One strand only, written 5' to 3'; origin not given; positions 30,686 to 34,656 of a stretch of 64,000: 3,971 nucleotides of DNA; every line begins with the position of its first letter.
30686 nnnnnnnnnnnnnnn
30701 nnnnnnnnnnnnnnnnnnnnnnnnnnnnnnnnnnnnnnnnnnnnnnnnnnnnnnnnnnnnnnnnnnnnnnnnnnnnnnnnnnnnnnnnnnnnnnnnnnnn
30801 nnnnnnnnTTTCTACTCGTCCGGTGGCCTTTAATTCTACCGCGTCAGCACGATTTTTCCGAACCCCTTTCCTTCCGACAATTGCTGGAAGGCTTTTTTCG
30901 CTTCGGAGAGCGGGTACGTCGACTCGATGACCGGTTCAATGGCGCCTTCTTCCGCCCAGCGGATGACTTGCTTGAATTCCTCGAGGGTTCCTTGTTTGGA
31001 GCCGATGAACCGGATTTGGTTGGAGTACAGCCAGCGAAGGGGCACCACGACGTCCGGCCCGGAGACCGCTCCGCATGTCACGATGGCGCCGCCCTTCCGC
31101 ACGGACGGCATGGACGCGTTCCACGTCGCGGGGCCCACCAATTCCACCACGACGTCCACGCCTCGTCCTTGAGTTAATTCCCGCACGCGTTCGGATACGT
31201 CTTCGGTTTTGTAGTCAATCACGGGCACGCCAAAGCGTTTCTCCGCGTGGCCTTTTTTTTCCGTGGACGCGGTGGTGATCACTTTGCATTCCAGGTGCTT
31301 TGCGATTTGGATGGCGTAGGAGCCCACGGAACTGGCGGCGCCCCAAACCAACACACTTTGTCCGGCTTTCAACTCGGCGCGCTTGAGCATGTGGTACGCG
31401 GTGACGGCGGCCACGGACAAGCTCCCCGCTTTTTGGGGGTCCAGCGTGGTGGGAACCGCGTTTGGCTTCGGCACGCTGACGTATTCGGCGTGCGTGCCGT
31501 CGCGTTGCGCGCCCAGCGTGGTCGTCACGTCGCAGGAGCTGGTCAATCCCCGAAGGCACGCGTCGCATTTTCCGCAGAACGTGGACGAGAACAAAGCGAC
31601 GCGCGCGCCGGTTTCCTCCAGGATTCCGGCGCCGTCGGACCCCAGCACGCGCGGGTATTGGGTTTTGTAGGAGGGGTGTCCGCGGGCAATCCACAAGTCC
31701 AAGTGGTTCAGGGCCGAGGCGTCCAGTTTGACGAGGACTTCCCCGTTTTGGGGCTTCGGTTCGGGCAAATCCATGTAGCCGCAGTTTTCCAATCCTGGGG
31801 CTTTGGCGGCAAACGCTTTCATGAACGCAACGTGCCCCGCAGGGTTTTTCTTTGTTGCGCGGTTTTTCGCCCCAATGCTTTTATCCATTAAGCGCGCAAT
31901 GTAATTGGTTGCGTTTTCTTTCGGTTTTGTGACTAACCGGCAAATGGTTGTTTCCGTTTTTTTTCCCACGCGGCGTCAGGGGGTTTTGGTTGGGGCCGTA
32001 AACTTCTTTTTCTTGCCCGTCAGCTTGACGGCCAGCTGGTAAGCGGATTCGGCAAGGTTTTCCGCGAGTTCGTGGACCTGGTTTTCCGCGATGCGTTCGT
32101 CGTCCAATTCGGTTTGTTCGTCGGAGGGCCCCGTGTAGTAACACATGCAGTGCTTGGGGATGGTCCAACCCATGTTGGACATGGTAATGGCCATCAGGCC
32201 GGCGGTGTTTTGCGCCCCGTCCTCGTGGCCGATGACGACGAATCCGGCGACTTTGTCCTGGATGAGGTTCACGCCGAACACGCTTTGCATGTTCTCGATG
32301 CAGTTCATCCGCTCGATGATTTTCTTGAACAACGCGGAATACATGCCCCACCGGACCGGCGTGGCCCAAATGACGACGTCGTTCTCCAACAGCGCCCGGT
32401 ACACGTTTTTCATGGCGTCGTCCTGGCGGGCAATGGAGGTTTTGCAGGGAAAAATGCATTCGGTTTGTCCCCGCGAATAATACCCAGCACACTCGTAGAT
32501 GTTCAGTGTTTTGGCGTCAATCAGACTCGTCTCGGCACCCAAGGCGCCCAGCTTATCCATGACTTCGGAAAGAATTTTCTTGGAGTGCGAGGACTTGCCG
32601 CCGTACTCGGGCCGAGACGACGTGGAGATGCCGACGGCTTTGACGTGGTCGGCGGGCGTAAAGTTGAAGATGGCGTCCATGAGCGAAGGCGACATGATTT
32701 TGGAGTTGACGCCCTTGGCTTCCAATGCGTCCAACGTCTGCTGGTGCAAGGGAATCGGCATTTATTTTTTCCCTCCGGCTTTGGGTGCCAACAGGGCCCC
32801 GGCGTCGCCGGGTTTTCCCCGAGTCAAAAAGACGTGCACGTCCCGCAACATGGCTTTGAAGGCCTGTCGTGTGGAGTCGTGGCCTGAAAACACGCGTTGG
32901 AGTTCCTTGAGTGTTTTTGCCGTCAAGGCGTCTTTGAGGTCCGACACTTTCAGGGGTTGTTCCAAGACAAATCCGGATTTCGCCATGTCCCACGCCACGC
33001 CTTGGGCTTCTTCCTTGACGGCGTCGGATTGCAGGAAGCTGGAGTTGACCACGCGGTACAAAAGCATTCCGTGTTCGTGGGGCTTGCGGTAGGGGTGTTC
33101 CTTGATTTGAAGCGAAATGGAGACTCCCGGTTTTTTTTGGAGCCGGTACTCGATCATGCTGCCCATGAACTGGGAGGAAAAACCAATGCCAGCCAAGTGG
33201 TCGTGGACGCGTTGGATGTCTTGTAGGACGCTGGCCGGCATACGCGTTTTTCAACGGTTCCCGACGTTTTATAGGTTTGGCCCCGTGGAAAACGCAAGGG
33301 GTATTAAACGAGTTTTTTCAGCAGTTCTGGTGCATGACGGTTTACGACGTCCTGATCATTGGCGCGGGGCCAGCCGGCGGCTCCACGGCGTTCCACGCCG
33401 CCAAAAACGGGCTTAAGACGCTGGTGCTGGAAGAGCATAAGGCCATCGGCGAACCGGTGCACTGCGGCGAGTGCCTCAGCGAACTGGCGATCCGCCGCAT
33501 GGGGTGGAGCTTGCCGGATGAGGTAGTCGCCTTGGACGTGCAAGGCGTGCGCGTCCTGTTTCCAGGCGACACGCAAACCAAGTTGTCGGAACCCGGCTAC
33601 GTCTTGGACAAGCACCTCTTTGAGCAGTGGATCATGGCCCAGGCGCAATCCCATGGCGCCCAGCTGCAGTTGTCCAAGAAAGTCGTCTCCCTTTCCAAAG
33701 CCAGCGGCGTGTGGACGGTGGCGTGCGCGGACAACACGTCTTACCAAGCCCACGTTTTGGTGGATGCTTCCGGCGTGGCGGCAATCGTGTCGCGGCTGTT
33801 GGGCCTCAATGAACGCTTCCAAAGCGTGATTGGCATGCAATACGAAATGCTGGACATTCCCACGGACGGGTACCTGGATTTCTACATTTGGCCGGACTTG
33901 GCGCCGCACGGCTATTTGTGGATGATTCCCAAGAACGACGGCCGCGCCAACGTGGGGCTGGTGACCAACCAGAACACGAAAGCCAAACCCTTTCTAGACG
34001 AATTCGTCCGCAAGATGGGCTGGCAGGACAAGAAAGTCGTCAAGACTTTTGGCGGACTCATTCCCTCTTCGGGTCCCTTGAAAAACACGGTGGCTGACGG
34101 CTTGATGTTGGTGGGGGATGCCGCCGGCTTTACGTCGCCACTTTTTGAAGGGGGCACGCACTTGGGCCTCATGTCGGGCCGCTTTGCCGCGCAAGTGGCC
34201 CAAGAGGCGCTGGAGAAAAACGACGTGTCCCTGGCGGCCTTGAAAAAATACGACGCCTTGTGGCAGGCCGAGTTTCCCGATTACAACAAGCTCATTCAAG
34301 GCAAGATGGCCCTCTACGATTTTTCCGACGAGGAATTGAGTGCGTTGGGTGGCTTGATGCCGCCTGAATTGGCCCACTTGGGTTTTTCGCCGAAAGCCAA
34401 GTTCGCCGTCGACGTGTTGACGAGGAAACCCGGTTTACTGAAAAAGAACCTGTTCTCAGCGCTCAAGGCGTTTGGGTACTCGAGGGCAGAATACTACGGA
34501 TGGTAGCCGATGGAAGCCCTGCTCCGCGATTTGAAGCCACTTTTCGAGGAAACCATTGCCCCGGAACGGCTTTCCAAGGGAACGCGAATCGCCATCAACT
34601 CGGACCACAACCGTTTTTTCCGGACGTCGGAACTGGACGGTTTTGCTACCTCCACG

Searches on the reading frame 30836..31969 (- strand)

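Call 12: search_protein_families(library=pfam, proteins=[window:30836-31969:-], max_evalue=0.01)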
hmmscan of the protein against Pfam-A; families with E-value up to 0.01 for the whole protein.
window:30836-31969:- (377 aa): 4 families
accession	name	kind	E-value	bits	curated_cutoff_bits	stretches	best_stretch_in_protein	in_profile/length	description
PF00107.32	ADH_zinc_N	-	1.9e-28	99.4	31.8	1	215-340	2-128/129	Zinc-binding dehydrogenase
PF13602.12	ADH_zinc_N_2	-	2.1e-25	90.6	27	1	250-375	6-134/134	Zinc-binding dehydrogenase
PF08240.17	ADH_N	-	2.6e-17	63.4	23.5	1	75-173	2-101/104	Alcohol dehydrogenase GroES-like domain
PF01370.27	Epimerase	-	0.0018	18.1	20.9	1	206-287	1-81/240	NAD dependent epimerase/dehydratase family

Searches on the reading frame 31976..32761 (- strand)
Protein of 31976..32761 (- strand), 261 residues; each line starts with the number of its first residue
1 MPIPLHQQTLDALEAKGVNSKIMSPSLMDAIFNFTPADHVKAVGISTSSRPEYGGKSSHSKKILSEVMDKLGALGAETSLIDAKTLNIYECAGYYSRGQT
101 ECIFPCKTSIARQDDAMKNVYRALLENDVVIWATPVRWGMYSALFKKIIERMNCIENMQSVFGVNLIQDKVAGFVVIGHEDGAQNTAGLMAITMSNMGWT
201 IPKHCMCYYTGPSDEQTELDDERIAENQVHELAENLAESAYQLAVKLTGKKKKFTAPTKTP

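Call 12: search_protein_families(library=pfam, proteins=[window:31976-32761:-], max_evalue=0.01)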
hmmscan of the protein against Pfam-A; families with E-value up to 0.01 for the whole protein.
window:31976-32761:- (261 aa): 2 families
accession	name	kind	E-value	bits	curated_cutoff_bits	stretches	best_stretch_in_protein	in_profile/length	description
PF03358.20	FMN_red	-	7e-16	58.6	24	1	41-203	2-142/152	NADPH-dependent FMN reductase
PF02525.22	Flavodoxin_2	-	3.1e-05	24.2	27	1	57-152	14-103/198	Flavodoxin-like fold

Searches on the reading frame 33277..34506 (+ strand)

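Call 12: search_protein_families(library=pfam, proteins=[window:33277-34506:+], max_evalue=0.01)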
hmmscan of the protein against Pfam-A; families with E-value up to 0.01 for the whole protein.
window:33277-34506:+ (409 aa): 13 families
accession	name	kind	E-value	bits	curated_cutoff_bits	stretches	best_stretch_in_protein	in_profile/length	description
PF01266.30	DAO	-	3.5e-16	60.1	27.9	2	86-283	119-324/353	FAD dependent oxidoreductase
PF22578.2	GGR_cat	-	6.8e-13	48.7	27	1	185-261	4-87/88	Geranylgeranyl reductase catalytic domain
PF05834.18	Lycopene_cycl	-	1.1e-12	48.2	23.4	1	24-288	1-270/380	Lycopene cyclase protein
PF12831.13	FAD_oxidored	-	1.1e-09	38.6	27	1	24-171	1-150/416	FAD dependent oxidoreductase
PF04820.20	Trp_halogenase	-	2.5e-09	37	21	1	100-341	145-383/458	Tryptophan halogenase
PF07992.20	Pyr_redox_2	-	1.5e-08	34.9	26.1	1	23-179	1-121/291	Pyridine nucleotide-disulphide oxidoreductase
PF01946.23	Thi4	-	1.8e-08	34.4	26.2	1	9-83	4-80/235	Thi4 family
PF03486.20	HI0933_like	-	1.8e-07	31.3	50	1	24-60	2-38/244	HI0933-like protein Rossmann domain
PF01494.25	FAD_binding_3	-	3e-06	27.2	22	1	23-55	2-34/349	FAD binding domain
PF00890.30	FAD_binding_2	-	1.9e-05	24.5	20.4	1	24-58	1-35/414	FAD binding domain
PF01134.28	GIDA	-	2.8e-05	23.8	22.1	1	24-167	1-150/391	Glucose inhibited division protein A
PF13738.12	Pyr_redox_3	-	4.9e-05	23.2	30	1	26-58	1-33/305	Pyridine nucleotide-disulphide oxidoreductase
PF13450.12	NAD_binding_8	-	5.9e-05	23.7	21.9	1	27-58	1-32/68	NAD(P)-binding Rossmann-like domain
